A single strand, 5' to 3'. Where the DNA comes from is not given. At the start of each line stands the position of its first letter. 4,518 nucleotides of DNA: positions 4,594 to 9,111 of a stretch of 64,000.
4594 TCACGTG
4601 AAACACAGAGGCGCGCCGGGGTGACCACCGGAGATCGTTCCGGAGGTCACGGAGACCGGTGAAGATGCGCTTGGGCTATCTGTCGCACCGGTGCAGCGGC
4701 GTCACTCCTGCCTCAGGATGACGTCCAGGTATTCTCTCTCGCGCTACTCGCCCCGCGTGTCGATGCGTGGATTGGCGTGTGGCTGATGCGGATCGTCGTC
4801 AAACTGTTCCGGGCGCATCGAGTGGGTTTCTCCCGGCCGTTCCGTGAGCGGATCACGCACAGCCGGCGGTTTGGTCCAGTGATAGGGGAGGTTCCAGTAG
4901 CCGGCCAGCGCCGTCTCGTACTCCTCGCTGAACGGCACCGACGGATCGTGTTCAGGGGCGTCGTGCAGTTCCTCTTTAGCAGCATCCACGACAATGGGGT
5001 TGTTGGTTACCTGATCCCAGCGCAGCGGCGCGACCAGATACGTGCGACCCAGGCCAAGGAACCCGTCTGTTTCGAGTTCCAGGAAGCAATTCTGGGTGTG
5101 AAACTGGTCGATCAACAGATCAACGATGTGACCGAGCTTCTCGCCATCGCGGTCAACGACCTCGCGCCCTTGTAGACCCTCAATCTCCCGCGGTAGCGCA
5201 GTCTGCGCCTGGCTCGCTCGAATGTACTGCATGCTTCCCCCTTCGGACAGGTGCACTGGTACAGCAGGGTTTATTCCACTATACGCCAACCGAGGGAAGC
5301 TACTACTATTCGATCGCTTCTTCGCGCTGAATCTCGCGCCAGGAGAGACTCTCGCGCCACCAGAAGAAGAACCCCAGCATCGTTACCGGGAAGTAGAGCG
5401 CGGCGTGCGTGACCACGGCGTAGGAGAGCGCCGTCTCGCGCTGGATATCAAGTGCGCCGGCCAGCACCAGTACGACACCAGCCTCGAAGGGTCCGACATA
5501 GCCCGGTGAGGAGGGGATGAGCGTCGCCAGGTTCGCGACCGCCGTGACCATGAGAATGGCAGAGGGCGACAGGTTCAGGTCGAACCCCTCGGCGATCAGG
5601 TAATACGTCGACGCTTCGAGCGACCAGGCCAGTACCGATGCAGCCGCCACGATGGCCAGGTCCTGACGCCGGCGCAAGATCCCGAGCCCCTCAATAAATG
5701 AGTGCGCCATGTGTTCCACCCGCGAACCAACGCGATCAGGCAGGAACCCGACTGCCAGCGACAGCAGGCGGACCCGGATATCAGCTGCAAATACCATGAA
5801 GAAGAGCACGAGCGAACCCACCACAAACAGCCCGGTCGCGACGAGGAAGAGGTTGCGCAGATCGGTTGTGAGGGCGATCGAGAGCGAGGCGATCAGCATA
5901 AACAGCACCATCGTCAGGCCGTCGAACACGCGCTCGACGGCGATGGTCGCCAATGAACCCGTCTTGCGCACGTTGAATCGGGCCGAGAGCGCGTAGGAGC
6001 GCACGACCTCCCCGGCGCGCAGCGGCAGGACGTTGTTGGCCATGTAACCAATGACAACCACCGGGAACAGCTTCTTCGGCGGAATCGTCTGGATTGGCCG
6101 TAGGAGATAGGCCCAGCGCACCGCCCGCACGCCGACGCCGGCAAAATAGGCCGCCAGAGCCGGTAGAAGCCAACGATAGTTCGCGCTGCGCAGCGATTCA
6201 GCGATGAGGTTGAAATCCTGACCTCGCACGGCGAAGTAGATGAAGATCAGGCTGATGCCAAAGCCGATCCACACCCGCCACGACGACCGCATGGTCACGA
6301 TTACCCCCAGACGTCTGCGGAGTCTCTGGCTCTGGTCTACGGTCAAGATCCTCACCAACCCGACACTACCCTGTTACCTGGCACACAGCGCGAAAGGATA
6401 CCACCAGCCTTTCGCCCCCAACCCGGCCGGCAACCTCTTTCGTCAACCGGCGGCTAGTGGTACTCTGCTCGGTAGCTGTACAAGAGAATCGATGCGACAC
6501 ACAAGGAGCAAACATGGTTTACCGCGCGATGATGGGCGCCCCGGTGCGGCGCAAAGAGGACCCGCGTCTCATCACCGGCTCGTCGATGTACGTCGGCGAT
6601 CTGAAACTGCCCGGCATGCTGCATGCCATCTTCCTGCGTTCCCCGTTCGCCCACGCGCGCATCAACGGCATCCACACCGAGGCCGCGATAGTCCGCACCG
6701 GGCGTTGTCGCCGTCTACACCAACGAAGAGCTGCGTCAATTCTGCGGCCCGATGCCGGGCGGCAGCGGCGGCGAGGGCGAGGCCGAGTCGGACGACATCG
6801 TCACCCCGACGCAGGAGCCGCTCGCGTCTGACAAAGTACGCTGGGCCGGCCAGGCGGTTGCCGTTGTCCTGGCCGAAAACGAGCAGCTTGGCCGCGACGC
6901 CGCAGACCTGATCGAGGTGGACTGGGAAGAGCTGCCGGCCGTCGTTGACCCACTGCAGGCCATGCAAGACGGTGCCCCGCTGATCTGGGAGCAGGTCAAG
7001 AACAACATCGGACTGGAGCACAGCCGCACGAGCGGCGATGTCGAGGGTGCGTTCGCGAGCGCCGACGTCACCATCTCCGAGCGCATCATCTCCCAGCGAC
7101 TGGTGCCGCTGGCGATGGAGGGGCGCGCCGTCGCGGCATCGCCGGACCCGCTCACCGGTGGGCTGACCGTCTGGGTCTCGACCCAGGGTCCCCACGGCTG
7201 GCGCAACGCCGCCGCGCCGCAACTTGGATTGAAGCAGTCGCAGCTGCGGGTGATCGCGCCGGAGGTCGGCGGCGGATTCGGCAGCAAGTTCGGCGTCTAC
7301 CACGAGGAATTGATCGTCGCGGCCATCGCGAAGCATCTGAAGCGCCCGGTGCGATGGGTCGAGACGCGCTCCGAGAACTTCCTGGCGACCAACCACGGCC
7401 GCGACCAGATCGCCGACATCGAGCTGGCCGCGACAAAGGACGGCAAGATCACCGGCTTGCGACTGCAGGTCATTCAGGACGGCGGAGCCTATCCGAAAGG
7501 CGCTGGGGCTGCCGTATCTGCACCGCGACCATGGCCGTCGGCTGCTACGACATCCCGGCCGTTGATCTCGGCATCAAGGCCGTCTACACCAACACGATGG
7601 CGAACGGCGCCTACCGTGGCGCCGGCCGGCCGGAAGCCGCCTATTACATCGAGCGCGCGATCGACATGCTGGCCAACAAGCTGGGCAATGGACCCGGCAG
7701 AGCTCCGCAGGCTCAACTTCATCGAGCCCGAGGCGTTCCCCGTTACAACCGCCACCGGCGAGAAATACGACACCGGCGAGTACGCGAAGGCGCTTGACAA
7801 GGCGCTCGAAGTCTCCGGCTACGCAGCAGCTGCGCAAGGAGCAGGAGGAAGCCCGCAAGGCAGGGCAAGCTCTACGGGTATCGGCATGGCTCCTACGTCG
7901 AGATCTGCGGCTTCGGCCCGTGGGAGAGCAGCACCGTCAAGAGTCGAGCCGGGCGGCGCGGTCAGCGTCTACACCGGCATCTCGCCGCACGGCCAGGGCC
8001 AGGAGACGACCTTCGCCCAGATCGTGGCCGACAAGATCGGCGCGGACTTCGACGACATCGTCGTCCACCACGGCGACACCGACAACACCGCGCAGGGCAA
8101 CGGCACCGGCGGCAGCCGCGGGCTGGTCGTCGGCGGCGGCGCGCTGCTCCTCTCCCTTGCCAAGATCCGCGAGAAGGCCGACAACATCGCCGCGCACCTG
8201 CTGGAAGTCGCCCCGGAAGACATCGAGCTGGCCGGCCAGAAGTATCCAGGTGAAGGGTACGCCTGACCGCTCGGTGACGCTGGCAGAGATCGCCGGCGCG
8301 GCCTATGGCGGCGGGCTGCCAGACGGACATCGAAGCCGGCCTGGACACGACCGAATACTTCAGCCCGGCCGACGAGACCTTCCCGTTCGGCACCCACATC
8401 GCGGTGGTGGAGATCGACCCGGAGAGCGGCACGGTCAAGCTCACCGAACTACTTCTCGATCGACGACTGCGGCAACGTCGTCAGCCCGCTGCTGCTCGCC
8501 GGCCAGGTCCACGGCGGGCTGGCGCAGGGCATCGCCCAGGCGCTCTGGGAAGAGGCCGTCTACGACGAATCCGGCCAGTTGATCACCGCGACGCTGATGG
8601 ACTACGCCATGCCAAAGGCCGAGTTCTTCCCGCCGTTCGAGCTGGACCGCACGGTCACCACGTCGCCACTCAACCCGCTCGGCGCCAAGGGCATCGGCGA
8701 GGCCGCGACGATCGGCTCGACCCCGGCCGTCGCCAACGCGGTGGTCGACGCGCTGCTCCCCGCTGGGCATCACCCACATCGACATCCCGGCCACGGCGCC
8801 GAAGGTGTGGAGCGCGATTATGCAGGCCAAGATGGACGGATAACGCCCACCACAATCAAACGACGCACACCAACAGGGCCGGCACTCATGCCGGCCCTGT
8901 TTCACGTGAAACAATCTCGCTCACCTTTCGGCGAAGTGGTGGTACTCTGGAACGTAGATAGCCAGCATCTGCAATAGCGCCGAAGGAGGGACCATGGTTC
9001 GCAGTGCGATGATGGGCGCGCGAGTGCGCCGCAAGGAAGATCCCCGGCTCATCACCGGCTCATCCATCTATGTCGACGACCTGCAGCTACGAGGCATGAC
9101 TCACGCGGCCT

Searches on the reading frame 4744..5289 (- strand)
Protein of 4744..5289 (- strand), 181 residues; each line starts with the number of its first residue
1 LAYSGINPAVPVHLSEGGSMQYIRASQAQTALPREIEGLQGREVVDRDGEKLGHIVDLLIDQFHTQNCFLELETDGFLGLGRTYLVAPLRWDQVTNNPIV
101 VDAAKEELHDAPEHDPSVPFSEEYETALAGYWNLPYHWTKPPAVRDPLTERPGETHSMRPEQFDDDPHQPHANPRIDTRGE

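Call 12: search_protein_families(library=pfam, proteins=[window:4744-5289:-])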
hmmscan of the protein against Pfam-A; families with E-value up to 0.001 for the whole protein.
window:4744-5289:- (181 aa): 1 family
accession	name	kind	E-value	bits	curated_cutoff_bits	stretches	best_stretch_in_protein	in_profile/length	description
PF05239.21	PRC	-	4.2e-08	33.5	21.2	1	39-107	9-77/78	PRC-barrel domain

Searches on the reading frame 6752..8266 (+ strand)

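Call 12: search_protein_families(library=pfam, proteins=[window:6752-8266:+])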
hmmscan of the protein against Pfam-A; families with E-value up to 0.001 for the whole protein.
window:6752-8266:+ (504 aa): 3 families
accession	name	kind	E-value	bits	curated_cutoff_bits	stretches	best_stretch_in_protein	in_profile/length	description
PF02738.23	MoCoBD_1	-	2e-53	181.4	27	1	82-250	5-171/244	Molybdopterin cofactor-binding domain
PF20256.3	MoCoBD_2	-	4.2e-32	112.2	27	1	351-497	2-153/283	Molybdopterin cofactor-binding domain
PF01315.27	Ald_Xan_dh_C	-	2.2e-09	38.1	31.3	1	19-62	66-110/110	Aldehyde oxidase and xanthine dehydrogenase, a/b hammerhead domain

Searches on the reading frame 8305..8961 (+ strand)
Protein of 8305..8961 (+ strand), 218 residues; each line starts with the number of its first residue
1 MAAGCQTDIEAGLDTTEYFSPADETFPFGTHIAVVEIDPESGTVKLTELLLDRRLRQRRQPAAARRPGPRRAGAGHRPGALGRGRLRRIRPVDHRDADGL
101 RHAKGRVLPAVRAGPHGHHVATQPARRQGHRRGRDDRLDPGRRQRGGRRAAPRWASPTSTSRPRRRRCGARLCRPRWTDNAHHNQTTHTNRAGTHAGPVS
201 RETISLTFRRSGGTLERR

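Call 12: search_protein_families(library=pfam, proteins=[window:8305-8961:+])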
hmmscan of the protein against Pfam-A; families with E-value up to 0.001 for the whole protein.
window:8305-8961:+ (218 aa): 1 family
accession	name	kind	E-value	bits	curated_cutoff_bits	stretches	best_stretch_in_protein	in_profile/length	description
PF20256.3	MoCoBD_2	-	0.00011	22.2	27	1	10-48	174-222/283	Molybdopterin cofactor-binding domain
